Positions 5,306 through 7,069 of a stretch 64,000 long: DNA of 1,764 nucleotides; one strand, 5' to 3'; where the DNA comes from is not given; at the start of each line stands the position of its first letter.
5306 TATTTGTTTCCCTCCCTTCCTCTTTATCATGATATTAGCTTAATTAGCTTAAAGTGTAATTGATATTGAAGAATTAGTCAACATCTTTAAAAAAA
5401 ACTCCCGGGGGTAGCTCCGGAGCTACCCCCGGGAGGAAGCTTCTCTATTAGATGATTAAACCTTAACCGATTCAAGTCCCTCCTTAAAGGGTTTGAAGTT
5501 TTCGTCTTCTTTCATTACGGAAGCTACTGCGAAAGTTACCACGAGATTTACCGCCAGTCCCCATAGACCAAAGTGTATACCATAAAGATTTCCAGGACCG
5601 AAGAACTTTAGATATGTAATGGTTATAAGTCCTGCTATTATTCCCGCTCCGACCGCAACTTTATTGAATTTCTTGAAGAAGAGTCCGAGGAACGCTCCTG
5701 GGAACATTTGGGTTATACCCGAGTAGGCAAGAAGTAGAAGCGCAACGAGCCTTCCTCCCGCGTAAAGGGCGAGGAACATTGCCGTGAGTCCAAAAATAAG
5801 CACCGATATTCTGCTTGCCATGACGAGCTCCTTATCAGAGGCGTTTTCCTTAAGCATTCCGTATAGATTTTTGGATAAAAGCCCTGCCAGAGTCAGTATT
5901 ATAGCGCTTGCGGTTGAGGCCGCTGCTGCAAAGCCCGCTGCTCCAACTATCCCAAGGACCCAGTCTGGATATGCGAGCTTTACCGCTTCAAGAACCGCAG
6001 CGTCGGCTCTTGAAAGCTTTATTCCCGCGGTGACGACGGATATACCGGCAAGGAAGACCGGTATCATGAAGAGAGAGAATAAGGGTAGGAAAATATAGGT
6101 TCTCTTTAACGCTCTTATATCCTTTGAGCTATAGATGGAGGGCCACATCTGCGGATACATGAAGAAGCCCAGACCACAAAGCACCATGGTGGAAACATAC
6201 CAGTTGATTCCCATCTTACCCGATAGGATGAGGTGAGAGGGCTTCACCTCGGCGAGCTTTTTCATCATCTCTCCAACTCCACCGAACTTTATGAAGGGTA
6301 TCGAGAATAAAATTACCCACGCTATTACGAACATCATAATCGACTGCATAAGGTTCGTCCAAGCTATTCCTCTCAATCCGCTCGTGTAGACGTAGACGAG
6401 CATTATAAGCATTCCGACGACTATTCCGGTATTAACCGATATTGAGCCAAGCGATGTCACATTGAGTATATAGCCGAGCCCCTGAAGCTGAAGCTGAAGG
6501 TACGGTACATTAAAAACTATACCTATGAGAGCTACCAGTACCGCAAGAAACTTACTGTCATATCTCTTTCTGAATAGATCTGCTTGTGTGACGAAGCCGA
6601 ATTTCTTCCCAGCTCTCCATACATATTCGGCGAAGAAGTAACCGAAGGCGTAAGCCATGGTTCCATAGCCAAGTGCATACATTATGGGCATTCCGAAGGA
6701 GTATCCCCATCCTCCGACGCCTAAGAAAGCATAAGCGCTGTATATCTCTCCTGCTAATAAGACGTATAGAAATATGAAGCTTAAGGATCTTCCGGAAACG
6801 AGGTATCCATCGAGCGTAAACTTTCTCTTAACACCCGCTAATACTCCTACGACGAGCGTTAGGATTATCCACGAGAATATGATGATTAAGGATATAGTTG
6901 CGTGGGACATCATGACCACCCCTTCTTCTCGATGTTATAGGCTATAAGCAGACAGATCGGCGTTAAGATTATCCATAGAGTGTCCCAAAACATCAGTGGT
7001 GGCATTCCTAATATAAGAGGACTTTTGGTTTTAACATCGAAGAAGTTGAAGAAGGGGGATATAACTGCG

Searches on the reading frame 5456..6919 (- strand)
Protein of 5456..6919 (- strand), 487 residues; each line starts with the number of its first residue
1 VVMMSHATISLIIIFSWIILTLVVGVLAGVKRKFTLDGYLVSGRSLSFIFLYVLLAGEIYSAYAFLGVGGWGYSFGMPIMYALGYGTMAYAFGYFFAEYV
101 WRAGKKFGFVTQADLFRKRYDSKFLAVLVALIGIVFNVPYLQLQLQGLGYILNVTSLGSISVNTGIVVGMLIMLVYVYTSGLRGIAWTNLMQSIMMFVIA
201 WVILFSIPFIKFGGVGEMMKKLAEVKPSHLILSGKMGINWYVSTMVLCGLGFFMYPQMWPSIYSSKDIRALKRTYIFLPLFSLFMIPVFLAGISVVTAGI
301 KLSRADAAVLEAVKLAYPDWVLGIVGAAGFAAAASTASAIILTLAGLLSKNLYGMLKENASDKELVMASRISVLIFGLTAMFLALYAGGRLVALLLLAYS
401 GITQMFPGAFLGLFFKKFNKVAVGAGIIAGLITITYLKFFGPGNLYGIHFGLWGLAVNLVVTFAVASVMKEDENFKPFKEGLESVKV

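Call 78: search_protein_families(library=pfam, proteins=[window:5456-6919:-], max_evalue=0.001)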
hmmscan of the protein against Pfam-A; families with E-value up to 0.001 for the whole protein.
window:5456-6919:- (487 aa): 1 family
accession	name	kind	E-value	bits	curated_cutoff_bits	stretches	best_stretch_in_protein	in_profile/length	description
PF00474.23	SSF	-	1.1e-33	117.2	22.8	1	39-429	1-405/406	Sodium:solute symporter family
